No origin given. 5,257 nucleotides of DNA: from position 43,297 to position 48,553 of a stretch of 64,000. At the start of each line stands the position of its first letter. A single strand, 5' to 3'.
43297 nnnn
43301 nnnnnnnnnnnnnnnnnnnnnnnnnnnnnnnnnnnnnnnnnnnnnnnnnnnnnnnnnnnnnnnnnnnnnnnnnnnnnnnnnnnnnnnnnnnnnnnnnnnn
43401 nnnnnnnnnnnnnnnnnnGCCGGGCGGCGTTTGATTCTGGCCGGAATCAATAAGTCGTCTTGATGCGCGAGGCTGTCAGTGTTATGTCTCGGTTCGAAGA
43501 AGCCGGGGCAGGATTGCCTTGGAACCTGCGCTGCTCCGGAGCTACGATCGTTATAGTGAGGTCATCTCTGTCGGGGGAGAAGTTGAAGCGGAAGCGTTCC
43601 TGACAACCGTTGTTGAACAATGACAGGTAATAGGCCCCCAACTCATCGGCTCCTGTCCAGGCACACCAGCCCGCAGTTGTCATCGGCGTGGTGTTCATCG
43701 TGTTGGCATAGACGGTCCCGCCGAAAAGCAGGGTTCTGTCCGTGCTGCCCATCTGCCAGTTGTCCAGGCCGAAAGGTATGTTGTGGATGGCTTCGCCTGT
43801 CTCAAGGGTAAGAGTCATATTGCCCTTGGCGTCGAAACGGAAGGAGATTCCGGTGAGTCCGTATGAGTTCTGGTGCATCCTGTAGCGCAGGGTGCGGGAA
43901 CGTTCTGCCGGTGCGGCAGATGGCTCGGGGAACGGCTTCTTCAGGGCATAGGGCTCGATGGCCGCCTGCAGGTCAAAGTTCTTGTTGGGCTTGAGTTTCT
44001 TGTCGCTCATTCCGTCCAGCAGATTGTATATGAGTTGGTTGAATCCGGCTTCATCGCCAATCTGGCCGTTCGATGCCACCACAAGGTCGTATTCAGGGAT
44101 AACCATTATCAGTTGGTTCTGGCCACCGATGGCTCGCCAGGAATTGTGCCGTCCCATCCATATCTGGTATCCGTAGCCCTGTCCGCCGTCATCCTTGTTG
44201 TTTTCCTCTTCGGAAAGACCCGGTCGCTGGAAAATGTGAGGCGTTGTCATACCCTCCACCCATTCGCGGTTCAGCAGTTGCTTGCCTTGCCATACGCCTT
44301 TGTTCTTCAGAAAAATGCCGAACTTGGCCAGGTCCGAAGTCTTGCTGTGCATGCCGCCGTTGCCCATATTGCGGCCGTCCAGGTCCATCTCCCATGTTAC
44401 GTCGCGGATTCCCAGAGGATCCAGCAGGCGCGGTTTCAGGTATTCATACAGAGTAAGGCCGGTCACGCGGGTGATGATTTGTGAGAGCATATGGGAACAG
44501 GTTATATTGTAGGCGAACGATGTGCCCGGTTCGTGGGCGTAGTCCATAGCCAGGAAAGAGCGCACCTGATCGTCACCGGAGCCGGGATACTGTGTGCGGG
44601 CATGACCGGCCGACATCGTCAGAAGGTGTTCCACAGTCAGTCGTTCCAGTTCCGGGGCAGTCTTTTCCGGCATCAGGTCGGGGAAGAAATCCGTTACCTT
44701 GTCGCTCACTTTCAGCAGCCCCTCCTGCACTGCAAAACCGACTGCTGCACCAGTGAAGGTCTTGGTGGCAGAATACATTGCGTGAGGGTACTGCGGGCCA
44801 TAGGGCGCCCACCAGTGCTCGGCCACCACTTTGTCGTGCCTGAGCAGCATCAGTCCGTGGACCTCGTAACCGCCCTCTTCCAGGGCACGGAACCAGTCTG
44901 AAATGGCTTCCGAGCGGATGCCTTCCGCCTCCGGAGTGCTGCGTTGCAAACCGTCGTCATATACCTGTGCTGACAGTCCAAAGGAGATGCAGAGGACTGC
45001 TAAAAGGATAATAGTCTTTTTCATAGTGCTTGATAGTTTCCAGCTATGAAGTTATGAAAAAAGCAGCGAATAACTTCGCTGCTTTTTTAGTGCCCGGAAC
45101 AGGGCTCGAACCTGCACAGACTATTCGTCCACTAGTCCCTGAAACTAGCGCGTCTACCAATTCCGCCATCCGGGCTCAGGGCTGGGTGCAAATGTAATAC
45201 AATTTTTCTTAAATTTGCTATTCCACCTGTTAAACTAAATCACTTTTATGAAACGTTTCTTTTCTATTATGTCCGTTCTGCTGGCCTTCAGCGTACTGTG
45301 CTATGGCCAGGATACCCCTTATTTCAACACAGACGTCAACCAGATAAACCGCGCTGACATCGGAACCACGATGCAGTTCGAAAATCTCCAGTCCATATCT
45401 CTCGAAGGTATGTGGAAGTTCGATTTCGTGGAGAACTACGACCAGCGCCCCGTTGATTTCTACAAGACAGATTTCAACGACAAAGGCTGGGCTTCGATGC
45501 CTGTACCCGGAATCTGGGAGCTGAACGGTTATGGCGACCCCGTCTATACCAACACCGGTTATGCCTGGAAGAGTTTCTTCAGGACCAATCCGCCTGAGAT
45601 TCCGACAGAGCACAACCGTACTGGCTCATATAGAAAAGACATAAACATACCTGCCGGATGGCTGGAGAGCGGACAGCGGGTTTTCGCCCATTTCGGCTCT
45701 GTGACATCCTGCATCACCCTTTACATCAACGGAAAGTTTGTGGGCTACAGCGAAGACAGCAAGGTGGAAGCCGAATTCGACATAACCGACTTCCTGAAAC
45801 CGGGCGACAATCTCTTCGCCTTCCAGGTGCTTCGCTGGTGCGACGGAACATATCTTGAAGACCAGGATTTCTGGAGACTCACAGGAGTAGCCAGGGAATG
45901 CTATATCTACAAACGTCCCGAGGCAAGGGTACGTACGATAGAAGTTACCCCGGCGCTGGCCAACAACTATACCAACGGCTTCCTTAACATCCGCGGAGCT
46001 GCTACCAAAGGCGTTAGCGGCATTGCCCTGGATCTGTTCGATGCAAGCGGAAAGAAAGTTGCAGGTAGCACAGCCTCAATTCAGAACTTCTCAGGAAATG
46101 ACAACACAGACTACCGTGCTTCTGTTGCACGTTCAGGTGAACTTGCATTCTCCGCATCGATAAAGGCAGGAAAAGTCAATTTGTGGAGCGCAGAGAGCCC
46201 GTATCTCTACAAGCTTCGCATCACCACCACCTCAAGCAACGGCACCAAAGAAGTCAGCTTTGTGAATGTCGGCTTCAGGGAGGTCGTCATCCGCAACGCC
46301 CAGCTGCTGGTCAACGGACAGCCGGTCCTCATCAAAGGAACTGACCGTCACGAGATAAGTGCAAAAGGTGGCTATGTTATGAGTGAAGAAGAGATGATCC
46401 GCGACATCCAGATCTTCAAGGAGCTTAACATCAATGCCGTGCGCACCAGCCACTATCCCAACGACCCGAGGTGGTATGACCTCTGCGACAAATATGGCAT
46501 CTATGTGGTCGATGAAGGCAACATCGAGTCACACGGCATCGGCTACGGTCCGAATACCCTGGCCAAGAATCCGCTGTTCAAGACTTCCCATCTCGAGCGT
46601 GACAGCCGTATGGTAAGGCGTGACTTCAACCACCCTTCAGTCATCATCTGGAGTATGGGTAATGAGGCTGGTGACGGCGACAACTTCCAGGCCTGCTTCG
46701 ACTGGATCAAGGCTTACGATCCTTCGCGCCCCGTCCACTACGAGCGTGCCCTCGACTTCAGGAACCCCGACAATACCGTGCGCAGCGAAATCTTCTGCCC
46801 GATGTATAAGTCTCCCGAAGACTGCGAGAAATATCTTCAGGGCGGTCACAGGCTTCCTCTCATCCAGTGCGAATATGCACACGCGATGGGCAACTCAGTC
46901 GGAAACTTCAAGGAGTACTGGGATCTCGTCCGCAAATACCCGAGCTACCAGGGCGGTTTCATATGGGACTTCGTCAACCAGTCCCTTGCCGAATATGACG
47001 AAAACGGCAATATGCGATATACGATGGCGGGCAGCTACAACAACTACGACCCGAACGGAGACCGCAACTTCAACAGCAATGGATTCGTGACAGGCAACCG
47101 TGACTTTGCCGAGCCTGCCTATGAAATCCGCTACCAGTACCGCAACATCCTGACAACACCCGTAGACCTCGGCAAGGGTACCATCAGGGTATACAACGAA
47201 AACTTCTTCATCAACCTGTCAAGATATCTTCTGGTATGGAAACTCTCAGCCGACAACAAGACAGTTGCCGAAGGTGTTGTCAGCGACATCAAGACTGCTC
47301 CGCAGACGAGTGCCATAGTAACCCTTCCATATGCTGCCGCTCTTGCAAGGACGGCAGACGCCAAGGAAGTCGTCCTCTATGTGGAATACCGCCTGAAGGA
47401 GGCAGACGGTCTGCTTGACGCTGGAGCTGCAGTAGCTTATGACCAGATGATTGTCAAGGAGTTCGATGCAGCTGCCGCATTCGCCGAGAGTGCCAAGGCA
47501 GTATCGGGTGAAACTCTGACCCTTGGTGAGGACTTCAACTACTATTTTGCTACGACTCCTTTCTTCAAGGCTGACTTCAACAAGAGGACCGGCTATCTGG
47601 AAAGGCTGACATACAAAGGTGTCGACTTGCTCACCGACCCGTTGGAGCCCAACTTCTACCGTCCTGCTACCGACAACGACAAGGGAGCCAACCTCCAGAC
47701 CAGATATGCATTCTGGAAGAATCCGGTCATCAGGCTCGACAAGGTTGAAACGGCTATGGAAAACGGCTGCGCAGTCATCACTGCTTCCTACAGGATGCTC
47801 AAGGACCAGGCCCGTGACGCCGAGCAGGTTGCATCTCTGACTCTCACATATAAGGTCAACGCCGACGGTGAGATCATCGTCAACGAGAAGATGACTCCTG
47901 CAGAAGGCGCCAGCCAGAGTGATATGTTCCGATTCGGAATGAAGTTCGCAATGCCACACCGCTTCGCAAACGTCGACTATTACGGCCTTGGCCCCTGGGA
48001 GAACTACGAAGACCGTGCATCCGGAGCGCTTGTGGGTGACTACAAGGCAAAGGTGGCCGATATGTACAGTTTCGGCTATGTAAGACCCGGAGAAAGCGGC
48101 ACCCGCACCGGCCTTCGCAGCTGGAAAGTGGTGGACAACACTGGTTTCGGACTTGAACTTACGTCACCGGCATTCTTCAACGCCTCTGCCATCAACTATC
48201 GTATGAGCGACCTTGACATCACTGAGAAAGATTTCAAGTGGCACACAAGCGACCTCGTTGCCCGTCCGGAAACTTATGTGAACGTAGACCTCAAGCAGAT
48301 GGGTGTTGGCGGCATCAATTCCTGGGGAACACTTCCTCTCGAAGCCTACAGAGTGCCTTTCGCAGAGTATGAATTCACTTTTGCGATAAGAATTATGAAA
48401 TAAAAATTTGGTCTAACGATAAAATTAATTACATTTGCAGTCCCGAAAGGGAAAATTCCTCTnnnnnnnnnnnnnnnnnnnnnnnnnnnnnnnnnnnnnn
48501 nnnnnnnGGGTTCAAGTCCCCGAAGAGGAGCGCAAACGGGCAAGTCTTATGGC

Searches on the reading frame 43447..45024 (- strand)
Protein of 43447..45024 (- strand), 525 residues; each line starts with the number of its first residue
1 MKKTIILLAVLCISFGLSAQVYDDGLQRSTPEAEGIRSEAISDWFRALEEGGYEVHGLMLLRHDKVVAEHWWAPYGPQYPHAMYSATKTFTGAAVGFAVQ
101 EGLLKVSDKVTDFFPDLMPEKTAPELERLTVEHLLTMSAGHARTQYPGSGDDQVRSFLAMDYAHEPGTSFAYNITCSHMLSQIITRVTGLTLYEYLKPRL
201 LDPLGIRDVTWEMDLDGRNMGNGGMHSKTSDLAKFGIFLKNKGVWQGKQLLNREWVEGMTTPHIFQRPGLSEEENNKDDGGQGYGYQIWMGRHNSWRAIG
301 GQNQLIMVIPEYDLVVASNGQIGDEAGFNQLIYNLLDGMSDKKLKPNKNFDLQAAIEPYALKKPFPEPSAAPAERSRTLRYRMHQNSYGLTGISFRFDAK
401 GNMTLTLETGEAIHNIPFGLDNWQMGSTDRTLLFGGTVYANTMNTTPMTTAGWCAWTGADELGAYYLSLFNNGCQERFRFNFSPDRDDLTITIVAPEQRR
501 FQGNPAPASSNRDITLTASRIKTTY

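Call 44: search_protein_families(library=pfam, proteins=[window:43447-45024:-])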
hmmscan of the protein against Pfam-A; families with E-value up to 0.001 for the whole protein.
window:43447-45024:- (525 aa): 1 family
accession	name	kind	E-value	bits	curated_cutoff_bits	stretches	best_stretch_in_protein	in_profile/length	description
PF00144.29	Beta-lactamase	-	4.8e-35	121.7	27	1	57-317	18-305/329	Beta-lactamase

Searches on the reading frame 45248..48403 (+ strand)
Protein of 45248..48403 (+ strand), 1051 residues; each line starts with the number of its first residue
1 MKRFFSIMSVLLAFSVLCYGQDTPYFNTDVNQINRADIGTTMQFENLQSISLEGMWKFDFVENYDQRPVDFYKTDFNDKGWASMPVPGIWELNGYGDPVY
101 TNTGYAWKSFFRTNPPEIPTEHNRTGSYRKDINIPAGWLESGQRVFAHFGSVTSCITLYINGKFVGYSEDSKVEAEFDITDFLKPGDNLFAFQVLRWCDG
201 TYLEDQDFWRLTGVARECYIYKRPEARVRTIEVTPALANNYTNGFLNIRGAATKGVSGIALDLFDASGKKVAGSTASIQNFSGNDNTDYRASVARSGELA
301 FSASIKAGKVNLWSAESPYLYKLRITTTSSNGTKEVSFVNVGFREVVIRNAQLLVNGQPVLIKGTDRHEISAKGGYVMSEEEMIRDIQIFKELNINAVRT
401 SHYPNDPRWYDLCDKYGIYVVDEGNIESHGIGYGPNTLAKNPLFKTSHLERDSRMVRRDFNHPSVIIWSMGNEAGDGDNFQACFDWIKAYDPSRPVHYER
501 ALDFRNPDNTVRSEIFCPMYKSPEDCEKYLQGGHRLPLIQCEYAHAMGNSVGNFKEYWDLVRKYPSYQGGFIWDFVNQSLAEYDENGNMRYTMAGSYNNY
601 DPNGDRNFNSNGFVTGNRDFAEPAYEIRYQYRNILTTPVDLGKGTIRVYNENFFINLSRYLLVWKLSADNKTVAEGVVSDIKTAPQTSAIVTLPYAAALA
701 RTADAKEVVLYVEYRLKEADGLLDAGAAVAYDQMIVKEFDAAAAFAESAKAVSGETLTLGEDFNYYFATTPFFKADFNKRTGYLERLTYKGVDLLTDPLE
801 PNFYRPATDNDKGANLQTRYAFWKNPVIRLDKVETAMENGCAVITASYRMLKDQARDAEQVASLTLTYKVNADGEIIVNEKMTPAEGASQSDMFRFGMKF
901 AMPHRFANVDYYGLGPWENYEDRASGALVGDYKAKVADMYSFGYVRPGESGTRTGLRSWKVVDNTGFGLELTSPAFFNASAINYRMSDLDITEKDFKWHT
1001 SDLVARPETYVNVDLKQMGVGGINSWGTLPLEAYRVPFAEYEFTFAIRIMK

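Call 44: search_protein_families(library=pfam, proteins=[window:45248-48403:+])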
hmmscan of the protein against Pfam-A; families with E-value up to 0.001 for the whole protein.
window:45248-48403:+ (1051 aa): 6 families
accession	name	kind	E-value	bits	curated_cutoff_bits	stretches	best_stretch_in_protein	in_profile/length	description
PF02836.23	Glyco_hydro_2_C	-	1.3e-88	297.5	21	1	346-634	1-300/302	Glycosyl hydrolases family 2, TIM barrel domain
PF02929.23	Bgal_small_N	-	6.5e-65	219.7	25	1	773-1047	5-248/248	Beta galactosidase small chain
PF02837.24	Glyco_hydro_2_N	-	3.3e-32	112.2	28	1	51-224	3-169/169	Glycosyl hydrolases family 2, sugar binding domain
PF16353.11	LacZ_4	-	1.8e-20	73.4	27.3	1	646-736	1-86/87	Beta-galactosidase, domain 4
PF00703.27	Glyco_hydro_2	-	4.2e-08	34.4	23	1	227-344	2-109/109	Glycosyl hydrolases family 2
PF22666.2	Glyco_hydro_2_N2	-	0.00014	22.5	27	1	109-189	33-112/167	Glycosyl hydrolase 2 galactose-binding domain-like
